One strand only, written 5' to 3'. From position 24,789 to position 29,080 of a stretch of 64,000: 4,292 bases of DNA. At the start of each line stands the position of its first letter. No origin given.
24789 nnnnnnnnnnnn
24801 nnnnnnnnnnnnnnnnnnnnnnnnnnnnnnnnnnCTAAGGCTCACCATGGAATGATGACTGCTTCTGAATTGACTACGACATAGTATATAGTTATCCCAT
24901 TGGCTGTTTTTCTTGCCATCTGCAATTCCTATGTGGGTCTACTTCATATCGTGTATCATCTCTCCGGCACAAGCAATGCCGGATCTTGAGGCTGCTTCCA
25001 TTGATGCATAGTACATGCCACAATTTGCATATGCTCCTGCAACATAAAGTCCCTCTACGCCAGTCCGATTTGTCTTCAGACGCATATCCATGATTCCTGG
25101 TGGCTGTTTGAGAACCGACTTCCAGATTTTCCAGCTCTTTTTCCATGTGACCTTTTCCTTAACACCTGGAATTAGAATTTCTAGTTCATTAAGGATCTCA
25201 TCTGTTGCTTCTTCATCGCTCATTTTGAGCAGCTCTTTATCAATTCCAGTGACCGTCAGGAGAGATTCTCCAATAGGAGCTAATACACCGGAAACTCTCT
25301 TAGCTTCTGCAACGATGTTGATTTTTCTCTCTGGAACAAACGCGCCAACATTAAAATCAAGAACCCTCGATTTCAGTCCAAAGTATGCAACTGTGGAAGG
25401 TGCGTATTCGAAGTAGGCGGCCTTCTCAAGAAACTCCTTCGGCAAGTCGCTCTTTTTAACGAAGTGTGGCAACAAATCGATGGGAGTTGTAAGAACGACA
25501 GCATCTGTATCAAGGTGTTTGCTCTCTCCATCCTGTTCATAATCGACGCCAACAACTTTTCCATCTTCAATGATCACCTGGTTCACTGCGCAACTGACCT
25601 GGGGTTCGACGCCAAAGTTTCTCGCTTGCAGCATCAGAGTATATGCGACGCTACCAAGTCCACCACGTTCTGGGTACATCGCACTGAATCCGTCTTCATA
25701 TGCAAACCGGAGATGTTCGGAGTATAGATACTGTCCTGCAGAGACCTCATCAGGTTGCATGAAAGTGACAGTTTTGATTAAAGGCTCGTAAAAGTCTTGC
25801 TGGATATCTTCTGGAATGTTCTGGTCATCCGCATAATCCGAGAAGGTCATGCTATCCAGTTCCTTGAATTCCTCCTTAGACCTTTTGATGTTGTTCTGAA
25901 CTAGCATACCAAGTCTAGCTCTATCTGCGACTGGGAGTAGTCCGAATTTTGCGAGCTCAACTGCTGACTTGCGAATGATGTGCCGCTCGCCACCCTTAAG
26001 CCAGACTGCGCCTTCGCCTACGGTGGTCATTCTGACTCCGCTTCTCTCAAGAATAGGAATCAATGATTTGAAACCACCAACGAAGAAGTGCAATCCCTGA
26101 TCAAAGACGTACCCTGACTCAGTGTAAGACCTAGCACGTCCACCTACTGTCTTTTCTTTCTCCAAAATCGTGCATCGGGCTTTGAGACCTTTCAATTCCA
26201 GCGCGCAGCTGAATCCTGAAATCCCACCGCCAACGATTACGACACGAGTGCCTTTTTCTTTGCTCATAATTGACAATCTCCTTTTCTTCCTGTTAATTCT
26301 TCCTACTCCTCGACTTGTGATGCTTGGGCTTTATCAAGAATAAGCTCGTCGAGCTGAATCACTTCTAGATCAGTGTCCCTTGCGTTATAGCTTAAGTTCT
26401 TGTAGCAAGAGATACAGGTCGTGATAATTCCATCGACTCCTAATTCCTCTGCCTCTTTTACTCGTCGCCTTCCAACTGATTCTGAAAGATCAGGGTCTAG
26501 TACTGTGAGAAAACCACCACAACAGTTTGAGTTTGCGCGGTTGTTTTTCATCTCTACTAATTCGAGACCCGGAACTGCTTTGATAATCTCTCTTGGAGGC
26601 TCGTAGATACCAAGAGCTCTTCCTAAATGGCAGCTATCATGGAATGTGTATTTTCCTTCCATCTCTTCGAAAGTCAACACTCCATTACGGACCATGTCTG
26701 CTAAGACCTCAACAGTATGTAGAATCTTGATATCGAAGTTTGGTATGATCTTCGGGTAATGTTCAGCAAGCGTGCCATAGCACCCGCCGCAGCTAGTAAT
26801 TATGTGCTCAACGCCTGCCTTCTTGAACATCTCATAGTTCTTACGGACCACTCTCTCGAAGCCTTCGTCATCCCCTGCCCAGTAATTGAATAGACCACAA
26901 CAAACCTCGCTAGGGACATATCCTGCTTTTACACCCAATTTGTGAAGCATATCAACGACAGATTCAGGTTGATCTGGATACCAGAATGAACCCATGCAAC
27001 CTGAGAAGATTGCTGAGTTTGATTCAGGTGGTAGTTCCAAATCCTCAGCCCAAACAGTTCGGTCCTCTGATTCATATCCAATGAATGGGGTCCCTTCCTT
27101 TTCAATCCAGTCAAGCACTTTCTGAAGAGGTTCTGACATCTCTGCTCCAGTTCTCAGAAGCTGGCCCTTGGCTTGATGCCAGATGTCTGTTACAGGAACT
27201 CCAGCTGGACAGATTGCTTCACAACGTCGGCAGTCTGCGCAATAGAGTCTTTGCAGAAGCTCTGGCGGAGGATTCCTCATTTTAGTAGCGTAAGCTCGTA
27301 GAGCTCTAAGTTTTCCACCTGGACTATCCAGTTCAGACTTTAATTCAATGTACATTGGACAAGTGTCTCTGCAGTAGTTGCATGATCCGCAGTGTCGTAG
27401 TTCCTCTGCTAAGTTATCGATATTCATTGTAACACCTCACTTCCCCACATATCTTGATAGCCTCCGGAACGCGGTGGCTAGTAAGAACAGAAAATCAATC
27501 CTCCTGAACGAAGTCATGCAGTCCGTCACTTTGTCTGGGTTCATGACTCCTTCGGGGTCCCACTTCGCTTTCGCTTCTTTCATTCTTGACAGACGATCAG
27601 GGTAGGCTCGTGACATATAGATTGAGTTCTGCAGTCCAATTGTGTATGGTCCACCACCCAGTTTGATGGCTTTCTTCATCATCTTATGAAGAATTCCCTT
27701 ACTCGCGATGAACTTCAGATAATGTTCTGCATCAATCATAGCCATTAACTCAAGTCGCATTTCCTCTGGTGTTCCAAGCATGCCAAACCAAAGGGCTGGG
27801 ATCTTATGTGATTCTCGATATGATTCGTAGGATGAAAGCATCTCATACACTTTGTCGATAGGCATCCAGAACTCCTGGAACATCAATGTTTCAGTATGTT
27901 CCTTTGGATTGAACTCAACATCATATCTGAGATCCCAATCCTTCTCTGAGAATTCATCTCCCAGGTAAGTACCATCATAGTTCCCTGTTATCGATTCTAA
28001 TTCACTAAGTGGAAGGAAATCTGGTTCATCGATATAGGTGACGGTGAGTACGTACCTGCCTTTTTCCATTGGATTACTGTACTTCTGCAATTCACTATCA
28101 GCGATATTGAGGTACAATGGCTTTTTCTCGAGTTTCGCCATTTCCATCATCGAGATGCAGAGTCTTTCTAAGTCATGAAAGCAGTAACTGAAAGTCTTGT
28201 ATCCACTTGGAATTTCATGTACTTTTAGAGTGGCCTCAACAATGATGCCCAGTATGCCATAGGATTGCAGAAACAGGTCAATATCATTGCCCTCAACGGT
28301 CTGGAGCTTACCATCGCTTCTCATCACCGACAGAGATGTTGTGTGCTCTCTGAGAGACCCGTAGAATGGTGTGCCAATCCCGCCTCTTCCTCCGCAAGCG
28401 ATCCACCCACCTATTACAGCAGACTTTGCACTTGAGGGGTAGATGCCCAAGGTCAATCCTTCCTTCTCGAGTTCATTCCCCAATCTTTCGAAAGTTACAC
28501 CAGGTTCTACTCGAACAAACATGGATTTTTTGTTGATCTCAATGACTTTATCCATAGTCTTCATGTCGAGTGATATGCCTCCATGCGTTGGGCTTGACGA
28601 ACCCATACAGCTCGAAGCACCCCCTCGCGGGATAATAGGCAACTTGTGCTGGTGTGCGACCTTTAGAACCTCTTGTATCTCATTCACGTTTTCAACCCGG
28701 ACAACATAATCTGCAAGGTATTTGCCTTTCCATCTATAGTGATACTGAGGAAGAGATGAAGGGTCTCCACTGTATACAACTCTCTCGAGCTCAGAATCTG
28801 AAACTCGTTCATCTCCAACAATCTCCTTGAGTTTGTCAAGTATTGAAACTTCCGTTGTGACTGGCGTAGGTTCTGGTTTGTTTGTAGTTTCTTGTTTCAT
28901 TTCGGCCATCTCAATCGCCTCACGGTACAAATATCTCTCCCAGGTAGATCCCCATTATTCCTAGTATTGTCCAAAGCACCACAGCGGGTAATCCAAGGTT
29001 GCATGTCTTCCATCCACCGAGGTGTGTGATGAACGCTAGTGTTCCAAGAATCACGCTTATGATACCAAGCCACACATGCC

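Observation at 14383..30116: Four tandem paralogous cassettes: GlcD-like FAD oxidase + CCG Fe-S protein, three of them also with a His-rich membrane module and/or exported monohaem cytochrome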

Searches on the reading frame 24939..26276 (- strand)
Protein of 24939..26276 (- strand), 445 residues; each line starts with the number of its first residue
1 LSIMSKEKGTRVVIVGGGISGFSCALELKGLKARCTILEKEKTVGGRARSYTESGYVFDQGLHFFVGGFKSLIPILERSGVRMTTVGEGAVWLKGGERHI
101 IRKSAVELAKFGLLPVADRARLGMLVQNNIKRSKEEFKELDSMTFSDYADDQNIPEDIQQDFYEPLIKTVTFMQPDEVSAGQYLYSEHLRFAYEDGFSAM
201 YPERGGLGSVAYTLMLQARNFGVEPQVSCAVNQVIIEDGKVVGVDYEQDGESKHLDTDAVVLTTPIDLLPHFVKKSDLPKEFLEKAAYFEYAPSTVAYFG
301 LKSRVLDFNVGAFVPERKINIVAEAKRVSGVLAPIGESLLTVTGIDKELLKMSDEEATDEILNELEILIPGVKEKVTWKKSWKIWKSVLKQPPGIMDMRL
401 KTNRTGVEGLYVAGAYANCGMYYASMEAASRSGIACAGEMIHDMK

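Call 3: search_protein_families(library=pfam, proteins=[window:24939-26276:-], max_evalue=0.01)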
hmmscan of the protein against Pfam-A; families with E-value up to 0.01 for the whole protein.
window:24939-26276:- (445 aa): 11 families
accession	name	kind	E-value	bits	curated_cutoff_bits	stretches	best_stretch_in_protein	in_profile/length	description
PF01593.30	Amino_oxidase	-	7.9e-36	124.7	19.8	1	19-441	1-443/443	Flavin containing amine oxidoreductase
PF13450.12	NAD_binding_8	-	3e-13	50.3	21.9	1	14-67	1-54/68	NAD(P)-binding Rossmann-like domain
PF01266.30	DAO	-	3.4e-10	40.4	27.9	1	11-48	1-37/353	FAD dependent oxidoreductase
PF00890.30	FAD_binding_2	-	9e-10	38.7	20.4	1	12-47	2-37/414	FAD binding domain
PF03486.20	HI0933_like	-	3.3e-06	27.2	50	1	11-46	2-37/244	HI0933-like protein Rossmann domain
PF07992.20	Pyr_redox_2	-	1.4e-05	25.1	26.1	1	8-44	141-177/291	Pyridine nucleotide-disulphide oxidoreductase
PF13738.12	Pyr_redox_3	-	0.0004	20.1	30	1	13-59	1-47/305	Pyridine nucleotide-disulphide oxidoreductase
PF12831.13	FAD_oxidored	-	0.0013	18.5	27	1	12-48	2-38/416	FAD dependent oxidoreductase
PF00070.33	Pyr_redox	-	0.0016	19.3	22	1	11-45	1-35/82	Pyridine nucleotide-disulphide oxidoreductase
PF01494.25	FAD_binding_3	-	0.0025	17.5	22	0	10-45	2-37/349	FAD binding domain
PF01262.27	AlaDh_PNT_C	-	0.0076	16.1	23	0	10-49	29-68/214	Alanine dehydrogenase/PNT, C-terminal domain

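Call 8: search_protein_families(library=ncbifam, proteins=[window:24939-26276:-], max_evalue=0.001)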
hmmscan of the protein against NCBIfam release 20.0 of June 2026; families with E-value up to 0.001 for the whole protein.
window:24939-26276:- (445 aa): 37 families (the best 25 are shown)
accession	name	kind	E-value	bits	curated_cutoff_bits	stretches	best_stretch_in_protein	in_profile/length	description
TIGR03467.1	HpnE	equivalog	4.7e-34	118.4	283.05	1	12-440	1-428/430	hydroxysqualene dehydroxylase HpnE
NF005560.0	PRK07233.1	equivalog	5.1e-31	108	252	1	11-442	2-430/435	hypothetical protein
TIGR02731.1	phytoene_desat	equivalog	4.3e-24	85.1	569.4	2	117-439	122-451/453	15-cis-phytoene desaturase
TIGR02732.1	zeta_caro_desat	equivalog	9.2e-16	57.8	622.15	2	346-438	380-471/474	9,9'-di-cis-zeta-carotene desaturase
NF058655.1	CrtID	equivalog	8e-15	54.6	640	1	12-65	1-54/478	bifunctional phytoene desaturase/3,4-desaturase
NF005547.0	PRK07208.1-3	equivalog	9.9e-14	50.9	380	1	10-368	5-369/465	hypothetical protein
TIGR02734.1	crtI_fam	subfamily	3.5e-13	49.1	238.1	1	12-61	1-50/504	phytoene desaturase family protein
TIGR00562.1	proto_IX_ox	equivalog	8.4e-13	47.7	97.85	1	10-143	3-143/470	protoporphyrinogen oxidase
TIGR02730.1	carot_isom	equivalog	3.1e-12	46.1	586.9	1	201-306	223-326/493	carotenoid isomerase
NF005548.0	PRK07208.1-4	equivalog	1.5e-11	43.6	389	1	10-66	4-60/488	hypothetical protein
NF045637.1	carotdesatCrtDProt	equivalog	1.1e-10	40.7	580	1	12-61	1-50/485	1-hydroxycarotenoid 3,4-desaturase CrtD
NF042421.1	hydcarot_desat_CrtD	equivalog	3.1e-08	32.5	500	1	11-65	3-57/487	1-hydroxycarotenoid 3,4-desaturase CrtD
TIGR02733.1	desat_CrtD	equivalog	4e-07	29.1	549.7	1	10-62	2-54/492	C-3',4' desaturase CrtD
NF053556.1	prodigi_MAP_PigB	equivalog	4.5e-07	28.6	850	1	11-54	156-197/659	prodigiosin MAP biosynthesis oxidoreductase PigB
TIGR01813.1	flavo_cyto_c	subfamily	5.1e-07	28.8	285.45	0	12-48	2-39/444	flavocytochrome c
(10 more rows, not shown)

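Call 73: search_solved_structures(query=window:24939-26276:-, max_evalue=0.000001)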
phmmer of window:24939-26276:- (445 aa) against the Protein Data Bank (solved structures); distinct sequences matched with E-value up to 0.000001: 1.
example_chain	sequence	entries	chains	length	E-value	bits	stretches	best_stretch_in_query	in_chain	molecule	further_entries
5mog_A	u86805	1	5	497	4e-16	62.2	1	139-445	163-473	Phytoene dehydrogenase, chloroplastic/chromoplastic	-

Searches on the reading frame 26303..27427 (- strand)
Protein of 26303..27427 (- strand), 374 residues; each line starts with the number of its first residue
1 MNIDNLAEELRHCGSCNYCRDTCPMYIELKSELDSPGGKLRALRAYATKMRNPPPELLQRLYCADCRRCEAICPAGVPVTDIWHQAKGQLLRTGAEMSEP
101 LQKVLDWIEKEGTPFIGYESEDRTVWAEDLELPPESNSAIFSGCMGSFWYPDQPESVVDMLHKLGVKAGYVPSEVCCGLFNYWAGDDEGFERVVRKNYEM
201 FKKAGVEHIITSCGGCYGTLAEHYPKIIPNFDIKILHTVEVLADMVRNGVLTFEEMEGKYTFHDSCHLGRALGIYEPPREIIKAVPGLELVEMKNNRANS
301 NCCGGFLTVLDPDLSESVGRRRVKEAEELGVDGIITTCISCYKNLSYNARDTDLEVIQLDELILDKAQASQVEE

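Call 4: search_protein_families(library=pfam, proteins=[window:26303-27427:-], max_evalue=0.01)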
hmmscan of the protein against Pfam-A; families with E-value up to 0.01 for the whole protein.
window:26303-27427:- (374 aa): 7 families
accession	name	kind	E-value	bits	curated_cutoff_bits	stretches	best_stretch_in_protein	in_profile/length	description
PF02754.22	CCG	-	9.5e-36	122.2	20.6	2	260-345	1-84/85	Cysteine-rich domain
PF13183.11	Fer4_8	-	9.9e-07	29.7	27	1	9-77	1-68/68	4Fe-4S dicluster domain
PF13534.11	Fer4_17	-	3.6e-06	27.8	22.2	1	13-77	2-60/61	4Fe-4S dicluster domain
PF12838.12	Fer4_7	-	2.1e-05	25.4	27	1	12-77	1-52/52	4Fe-4S dicluster domain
PF13484.11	Fer4_16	-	0.0012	20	30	1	12-75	1-65/66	4Fe-4S double cluster binding domain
PF12837.12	Fer4_6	-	0.0038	17.6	25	1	62-78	8-24/24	4Fe-4S binding domain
PF13237.11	Fer4_10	-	0.0079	16.5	25.5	1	9-74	5-53/53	4Fe-4S dicluster domain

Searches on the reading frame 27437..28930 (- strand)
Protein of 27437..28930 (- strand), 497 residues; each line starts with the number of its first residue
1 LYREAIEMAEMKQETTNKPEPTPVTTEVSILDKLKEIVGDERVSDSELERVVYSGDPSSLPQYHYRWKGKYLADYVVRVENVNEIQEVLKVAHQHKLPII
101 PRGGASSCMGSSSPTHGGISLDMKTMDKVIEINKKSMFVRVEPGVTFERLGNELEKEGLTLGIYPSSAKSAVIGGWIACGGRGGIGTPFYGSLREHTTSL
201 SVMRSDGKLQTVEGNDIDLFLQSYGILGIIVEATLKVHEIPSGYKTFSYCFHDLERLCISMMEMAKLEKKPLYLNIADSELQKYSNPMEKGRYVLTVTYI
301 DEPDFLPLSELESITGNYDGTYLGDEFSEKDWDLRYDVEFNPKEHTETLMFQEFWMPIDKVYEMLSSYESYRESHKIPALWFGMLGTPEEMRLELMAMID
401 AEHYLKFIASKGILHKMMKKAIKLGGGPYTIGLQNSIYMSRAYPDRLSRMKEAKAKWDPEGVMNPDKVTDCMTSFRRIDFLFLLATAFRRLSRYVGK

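Call 4: search_protein_families(library=pfam, proteins=[window:27437-28930:-], max_evalue=0.01)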
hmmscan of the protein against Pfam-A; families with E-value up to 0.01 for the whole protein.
window:27437-28930:- (497 aa): 2 families
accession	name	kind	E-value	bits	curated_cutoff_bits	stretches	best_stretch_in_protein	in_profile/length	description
PF01565.28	FAD_binding_4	-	5.2e-34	117.4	26.4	1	74-212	2-138/139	FAD binding domain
PF02913.24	FAD-oxidase_C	-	5.7e-07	29.9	21.2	1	344-468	123-248/248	FAD linked oxidases, C-terminal domain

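Call 8: search_protein_families(library=ncbifam, proteins=[window:27437-28930:-], max_evalue=0.001)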
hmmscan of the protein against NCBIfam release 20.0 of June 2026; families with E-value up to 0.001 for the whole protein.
window:27437-28930:- (497 aa): 10 families
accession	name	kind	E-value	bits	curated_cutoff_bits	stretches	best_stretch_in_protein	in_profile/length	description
TIGR00387.1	glcD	equivalog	5.3e-37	127.6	567.9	1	76-280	1-213/413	glycolate oxidase subunit GlcD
NF008408.0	PRK11230.1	equivalog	2e-19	69.5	897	1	75-260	58-250/499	glycolate oxidase subunit GlcD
NF053785.1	DcplphribOxDprE1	equivalog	5.8e-17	62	500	1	76-257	18-201/449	decaprenylphosphoryl-beta-D-ribose oxidase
NF049975.1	2HglutDHaseYdiJ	equivalog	5.5e-16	57.5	1350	1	75-213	57-193/1018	D-2-hydroxyglutarate dehydrogenase YdiJ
NF008439.0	PRK11282.1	equivalog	2.3e-13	49.7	284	1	80-272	6-201/358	glycolate oxidase subunit GlcE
TIGR01678.1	FAD_lactone_ox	subfamily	1.3e-12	47.4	396.8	1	79-237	21-178/438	sugar 1,4-lactone oxidase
TIGR01676.1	GLDHase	equivalog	1e-09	37.8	458.25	1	76-290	65-278/541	L-galactonolactone dehydrogenase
TIGR01679.1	bact_FAD_ox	subfamily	2.1e-07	30.2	292.25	1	67-236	4-171/419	FAD-linked oxidoreductase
TIGR01677.1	pln_FAD_oxido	subfamily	1.8e-06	26.8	383.1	1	108-253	75-225/560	FAD-dependent oxidoreductase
NF010480.0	PRK13905.1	equivalog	0.00062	18.7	259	1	73-237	34-192/303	UDP-N-acetylmuramate dehydrogenase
